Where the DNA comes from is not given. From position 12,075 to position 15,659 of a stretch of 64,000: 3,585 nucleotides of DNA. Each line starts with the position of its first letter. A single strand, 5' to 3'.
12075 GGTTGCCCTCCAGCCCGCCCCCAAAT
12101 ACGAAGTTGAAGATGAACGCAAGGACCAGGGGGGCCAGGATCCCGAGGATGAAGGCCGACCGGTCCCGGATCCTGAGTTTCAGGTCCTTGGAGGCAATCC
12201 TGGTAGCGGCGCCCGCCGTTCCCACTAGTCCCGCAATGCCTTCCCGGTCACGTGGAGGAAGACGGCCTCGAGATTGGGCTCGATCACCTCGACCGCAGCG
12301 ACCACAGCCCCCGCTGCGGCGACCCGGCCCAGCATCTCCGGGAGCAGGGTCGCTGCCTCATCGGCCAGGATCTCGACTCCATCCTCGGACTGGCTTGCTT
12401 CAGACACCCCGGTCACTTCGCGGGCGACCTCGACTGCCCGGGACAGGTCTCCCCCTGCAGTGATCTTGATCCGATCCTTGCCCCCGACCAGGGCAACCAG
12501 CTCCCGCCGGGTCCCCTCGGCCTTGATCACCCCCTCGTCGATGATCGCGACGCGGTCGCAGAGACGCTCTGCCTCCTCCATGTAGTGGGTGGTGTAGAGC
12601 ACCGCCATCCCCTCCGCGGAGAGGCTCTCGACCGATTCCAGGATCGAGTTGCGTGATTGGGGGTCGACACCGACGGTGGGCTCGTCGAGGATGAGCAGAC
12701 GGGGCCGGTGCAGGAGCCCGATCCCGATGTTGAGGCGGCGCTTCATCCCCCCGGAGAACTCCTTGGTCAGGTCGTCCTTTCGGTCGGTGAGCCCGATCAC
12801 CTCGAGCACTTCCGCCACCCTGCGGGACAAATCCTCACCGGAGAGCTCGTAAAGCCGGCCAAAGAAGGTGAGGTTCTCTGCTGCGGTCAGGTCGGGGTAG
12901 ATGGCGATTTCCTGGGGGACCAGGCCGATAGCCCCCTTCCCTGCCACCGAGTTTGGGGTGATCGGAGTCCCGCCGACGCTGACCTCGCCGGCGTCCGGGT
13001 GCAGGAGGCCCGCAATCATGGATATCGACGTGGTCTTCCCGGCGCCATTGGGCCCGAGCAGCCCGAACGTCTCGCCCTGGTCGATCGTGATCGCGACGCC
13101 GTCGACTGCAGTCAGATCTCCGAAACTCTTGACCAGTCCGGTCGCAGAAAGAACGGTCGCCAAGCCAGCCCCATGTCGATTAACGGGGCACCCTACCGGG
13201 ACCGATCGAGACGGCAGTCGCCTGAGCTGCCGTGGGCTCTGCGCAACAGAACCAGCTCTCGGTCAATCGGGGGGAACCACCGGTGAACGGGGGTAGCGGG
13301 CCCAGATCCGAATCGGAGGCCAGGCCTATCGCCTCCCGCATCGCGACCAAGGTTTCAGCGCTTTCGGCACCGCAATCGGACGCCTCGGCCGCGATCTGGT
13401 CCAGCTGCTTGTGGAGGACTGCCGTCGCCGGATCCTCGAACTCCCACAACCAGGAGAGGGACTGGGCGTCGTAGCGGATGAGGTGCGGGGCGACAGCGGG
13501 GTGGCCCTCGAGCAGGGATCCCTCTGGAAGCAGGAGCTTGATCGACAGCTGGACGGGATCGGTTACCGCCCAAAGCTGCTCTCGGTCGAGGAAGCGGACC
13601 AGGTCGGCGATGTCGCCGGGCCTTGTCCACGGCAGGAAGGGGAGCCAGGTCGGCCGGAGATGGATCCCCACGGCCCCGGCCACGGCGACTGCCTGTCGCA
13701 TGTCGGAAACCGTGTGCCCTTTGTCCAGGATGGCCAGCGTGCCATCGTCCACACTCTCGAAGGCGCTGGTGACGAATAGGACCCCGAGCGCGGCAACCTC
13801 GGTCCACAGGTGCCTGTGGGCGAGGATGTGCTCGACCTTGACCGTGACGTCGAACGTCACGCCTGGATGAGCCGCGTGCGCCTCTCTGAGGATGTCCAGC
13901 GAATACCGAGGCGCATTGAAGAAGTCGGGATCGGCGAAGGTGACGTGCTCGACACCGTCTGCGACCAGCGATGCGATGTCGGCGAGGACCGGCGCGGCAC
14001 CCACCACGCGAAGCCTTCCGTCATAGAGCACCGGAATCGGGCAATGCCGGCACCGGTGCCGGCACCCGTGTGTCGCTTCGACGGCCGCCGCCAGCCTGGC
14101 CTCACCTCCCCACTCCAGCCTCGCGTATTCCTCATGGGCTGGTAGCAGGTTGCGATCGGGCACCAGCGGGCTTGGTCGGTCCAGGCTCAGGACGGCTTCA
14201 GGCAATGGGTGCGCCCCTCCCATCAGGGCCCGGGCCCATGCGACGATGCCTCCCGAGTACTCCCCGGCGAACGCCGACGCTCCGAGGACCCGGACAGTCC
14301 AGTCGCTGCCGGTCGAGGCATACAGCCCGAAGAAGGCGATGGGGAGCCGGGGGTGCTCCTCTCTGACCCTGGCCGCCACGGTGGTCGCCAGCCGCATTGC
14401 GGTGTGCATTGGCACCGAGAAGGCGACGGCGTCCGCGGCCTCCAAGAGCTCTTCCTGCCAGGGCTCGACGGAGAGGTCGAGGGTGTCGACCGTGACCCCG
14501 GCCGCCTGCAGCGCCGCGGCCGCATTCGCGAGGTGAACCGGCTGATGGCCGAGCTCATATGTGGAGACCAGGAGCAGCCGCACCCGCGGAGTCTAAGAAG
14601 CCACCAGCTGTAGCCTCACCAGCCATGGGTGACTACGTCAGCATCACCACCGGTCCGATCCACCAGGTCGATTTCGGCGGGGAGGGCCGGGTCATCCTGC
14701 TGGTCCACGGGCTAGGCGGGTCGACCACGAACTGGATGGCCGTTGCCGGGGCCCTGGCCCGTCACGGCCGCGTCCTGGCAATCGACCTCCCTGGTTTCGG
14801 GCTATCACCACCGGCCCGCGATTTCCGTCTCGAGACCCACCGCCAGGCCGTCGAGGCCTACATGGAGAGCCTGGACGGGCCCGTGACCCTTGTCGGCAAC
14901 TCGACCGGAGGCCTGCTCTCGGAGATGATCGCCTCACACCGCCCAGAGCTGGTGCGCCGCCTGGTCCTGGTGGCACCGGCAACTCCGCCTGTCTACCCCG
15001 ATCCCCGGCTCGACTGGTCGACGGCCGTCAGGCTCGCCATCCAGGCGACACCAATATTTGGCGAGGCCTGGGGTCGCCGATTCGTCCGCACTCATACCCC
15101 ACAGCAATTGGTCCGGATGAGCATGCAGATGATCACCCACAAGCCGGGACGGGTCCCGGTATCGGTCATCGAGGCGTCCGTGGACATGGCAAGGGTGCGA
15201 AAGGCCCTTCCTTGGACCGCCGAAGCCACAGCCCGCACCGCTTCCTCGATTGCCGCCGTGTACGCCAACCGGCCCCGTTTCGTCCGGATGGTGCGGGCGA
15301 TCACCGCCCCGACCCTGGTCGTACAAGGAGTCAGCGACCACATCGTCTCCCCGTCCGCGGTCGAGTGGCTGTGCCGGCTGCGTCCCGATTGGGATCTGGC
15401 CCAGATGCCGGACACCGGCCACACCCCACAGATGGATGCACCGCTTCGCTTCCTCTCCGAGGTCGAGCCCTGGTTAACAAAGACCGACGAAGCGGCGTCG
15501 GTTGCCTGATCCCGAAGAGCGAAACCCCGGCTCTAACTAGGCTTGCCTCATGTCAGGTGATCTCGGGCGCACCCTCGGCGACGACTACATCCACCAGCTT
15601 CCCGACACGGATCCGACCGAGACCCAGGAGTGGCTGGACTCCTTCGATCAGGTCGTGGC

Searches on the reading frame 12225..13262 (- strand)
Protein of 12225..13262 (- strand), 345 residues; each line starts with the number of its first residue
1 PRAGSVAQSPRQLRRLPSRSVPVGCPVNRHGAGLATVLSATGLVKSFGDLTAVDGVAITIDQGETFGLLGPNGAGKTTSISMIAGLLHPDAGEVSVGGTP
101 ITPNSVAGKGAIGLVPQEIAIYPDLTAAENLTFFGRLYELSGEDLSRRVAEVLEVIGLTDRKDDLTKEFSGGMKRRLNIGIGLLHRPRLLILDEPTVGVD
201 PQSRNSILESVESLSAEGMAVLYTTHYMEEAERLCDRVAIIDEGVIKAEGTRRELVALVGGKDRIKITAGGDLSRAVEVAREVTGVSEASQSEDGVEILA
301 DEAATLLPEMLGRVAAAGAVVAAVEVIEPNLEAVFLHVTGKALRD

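Call 21: search_protein_families(library=pfam, proteins=[window:12225-13262:-], max_evalue=0.00001)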
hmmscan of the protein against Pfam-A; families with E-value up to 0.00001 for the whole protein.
window:12225-13262:- (345 aa): 2 families
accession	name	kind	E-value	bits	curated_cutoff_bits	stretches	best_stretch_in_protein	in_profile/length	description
PF00005.33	ABC_tran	-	4.1e-31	108.9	25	1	54-196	2-136/137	ABC transporter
PF13304.12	AAA_21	-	1.2e-09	39.1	27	1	168-226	237-298/304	AAA domain, putative AbiEii toxin, Type IV TA system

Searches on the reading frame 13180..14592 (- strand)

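Call 21: search_protein_families(library=pfam, proteins=[window:13180-14592:-], max_evalue=0.00001)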
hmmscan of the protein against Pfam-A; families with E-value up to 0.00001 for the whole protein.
window:13180-14592:- (470 aa): 2 families
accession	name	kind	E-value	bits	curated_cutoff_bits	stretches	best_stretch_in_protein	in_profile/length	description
PF04055.27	Radical_SAM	-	1.7e-09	38.5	29.5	1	172-311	2-142/166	Radical SAM superfamily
PF02310.24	B12-binding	-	6.9e-09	36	32.1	1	7-111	3-112/121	B12 binding domain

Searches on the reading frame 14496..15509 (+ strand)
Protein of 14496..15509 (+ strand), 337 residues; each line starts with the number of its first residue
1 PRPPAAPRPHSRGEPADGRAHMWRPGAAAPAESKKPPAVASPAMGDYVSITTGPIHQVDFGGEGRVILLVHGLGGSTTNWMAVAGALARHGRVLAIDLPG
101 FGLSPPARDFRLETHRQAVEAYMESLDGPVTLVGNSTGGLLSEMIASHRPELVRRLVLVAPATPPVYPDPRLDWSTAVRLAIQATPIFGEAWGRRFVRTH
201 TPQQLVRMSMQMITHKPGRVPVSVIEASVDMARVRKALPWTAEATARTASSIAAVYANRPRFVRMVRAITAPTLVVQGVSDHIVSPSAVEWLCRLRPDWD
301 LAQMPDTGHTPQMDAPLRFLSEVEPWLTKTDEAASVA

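Call 21: search_protein_families(library=pfam, proteins=[window:14496-15509:+], max_evalue=0.00001)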
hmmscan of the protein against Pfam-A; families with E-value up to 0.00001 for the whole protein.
window:14496-15509:+ (337 aa): 3 families
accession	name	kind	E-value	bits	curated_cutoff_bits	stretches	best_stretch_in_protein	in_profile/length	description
PF00561.26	Abhydrolase_1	-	1.2e-26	94.3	25.8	1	66-316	2-245/245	alpha/beta hydrolase fold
PF12697.13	Abhydrolase_6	-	3e-23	84.1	26.3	1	67-319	1-214/217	Alpha/beta hydrolase family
PF12146.15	Hydrolase_4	-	6.4e-16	58.8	27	1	66-294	6-215/239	Serine aminopeptidase, S33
